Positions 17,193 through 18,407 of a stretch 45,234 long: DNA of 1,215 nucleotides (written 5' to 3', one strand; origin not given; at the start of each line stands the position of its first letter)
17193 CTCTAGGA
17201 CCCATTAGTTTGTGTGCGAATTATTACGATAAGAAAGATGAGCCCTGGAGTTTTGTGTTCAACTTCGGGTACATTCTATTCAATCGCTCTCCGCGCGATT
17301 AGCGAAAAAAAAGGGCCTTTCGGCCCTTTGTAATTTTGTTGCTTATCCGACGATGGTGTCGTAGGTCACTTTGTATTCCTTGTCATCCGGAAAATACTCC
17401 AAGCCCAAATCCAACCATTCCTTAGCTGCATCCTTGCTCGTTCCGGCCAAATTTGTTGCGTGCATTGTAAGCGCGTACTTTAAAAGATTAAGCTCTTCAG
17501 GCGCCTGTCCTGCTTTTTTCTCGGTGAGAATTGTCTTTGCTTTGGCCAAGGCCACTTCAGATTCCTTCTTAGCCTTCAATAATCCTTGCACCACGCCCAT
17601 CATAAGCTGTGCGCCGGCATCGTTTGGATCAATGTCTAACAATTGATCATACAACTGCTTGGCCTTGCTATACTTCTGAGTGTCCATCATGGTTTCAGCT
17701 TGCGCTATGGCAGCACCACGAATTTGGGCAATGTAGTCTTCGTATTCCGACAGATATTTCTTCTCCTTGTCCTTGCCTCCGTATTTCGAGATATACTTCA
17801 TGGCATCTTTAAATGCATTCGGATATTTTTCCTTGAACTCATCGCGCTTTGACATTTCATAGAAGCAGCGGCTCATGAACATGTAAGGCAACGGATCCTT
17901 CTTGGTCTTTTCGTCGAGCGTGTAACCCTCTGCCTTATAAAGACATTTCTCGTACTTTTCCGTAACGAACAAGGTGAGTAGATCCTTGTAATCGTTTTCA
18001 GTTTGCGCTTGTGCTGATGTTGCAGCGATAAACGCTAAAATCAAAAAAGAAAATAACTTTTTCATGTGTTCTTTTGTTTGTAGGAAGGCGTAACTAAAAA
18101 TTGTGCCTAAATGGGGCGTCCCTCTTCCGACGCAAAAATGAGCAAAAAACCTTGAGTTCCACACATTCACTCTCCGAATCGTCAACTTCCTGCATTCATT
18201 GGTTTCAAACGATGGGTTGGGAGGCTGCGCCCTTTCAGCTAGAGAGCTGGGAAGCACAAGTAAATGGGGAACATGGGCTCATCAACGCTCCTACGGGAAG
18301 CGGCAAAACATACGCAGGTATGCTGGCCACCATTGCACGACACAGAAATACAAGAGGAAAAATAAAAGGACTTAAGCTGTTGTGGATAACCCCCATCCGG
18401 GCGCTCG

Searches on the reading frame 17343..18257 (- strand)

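Call 63: search_protein_families(library=pfam, proteins=[window:17343-18257:-], max_evalue=0.001)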
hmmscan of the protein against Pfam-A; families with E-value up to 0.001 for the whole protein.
window:17343-18257:- (304 aa): 2 families
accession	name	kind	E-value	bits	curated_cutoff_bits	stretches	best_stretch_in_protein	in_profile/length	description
PF14559.12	TPR_19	-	3.1e-05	24.6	25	0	193-224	4-35/68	Tetratricopeptide repeat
PF07719.23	TPR_2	-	0.0008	19.8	27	0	184-213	5-34/34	Tetratricopeptide repeat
